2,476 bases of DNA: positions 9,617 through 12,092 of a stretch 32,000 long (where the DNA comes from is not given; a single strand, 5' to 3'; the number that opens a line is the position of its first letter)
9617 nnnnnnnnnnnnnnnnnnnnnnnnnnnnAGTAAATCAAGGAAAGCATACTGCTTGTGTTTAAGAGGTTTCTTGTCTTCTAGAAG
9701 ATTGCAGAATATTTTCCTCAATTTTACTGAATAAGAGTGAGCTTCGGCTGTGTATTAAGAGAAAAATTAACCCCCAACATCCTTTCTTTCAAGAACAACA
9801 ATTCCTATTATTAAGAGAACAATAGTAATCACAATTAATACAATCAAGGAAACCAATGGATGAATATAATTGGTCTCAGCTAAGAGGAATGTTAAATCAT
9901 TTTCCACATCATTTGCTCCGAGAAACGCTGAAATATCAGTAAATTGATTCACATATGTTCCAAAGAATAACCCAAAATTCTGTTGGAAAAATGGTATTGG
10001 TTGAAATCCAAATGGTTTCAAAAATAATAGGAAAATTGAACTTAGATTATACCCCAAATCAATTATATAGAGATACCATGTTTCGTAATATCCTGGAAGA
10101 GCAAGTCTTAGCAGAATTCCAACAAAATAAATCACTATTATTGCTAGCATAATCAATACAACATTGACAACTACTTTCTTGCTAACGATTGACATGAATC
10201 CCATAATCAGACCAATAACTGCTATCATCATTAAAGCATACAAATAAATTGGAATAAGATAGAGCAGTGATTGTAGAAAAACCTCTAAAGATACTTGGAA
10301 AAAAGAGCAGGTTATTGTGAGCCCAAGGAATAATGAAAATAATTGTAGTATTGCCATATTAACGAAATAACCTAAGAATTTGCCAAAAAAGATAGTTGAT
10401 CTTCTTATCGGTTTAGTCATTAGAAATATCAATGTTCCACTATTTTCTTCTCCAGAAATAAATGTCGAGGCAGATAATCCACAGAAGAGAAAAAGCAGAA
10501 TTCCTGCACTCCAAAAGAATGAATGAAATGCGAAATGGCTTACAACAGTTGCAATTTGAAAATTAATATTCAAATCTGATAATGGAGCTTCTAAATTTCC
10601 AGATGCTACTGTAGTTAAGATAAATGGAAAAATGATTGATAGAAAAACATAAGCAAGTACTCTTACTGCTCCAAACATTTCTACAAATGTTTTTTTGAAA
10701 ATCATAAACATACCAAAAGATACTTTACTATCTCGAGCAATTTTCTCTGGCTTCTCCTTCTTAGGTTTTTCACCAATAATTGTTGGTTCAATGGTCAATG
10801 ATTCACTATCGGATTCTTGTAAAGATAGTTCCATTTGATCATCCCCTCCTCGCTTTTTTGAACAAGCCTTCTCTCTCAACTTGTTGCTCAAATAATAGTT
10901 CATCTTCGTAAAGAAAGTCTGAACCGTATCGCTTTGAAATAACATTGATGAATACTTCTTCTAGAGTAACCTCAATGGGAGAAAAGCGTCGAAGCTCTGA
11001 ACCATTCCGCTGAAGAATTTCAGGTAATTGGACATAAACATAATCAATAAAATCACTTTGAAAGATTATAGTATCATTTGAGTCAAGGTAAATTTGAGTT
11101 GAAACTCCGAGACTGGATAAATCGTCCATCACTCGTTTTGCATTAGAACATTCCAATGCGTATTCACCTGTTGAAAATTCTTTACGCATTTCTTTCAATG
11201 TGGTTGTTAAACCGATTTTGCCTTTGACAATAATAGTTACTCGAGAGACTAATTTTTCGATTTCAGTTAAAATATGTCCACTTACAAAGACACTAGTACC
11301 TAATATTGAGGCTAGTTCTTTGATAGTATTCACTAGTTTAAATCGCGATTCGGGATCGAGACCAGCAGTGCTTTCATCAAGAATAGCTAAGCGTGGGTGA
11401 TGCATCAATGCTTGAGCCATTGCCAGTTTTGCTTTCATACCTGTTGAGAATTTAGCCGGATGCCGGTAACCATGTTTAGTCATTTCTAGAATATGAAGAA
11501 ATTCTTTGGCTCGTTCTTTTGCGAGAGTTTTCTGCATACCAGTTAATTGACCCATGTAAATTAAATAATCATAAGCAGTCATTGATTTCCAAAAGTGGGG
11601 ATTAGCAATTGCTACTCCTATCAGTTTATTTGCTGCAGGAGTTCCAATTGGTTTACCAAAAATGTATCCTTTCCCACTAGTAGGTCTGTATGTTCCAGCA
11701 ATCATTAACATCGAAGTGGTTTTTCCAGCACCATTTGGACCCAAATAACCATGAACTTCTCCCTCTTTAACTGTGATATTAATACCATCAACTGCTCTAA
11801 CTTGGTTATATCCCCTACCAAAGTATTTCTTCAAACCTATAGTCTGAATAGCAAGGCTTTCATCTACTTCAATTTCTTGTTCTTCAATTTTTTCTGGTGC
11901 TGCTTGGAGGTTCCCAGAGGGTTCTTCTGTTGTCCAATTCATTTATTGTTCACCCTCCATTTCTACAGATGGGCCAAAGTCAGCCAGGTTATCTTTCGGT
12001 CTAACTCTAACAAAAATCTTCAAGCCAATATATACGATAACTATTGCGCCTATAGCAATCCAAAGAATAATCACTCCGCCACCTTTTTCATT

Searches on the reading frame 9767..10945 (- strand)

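Call 57: search_protein_families(library=pfam, proteins=[window:9767-10945:-], max_evalue=1)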
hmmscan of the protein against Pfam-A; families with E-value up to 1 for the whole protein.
window:9767-10945:- (392 aa): 4 families
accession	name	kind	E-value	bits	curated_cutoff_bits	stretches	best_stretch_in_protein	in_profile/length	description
PF12679.13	ABC2_membrane_2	-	4.7e-12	46.2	27.2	1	123-390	72-283/283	ABC-2 family transporter protein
PF12730.13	ABC2_membrane_4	-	1.1e-05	25.9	27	1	96-270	15-177/179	ABC-2 family transporter protein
PF01407.22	Gemini_AL3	-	0.13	12.5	24.1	1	199-259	56-116/119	Geminivirus AL3 protein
PF12698.13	ABC2_membrane_3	-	0.46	10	31.6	1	146-382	167-346/347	ABC-2 family transporter protein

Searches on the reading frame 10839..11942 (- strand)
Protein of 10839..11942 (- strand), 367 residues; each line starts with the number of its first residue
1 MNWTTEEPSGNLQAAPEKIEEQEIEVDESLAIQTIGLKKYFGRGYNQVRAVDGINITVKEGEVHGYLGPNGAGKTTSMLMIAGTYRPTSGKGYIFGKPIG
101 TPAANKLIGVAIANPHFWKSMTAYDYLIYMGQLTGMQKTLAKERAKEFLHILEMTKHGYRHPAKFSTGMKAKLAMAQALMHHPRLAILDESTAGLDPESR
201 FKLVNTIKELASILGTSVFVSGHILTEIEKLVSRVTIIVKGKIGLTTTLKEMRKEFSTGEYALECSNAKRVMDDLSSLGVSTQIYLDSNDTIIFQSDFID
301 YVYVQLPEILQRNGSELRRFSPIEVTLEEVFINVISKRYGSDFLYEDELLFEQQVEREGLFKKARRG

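Call 57: search_protein_families(library=pfam, proteins=[window:10839-11942:-], max_evalue=1)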
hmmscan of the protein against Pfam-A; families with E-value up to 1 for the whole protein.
window:10839-11942:- (367 aa): 6 families
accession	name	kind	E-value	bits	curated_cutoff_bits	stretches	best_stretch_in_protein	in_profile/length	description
PF00005.33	ABC_tran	-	3.4e-24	86.4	25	1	52-193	2-137/137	ABC transporter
PF13304.12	AAA_21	-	4.7e-05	24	27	1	128-224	200-299/304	AAA domain, putative AbiEii toxin, Type IV TA system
PF13732.12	DrrA1-3_C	-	0.00021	22.4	27.4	1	248-334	2-80/81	ATP-binding protein DrrA1-3-like, C-terminal domain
PF13604.12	AAA_30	-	0.081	13.1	27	1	56-90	13-46/191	AAA domain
PF02463.25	SMC_N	-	0.098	12.5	40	0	174-212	150-188/220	RecF/RecN/SMC N terminal domain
PF13558.12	SbcC_Walker_B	-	0.12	13.1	27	1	179-208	60-89/90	SbcC/RAD50-like, Walker B motif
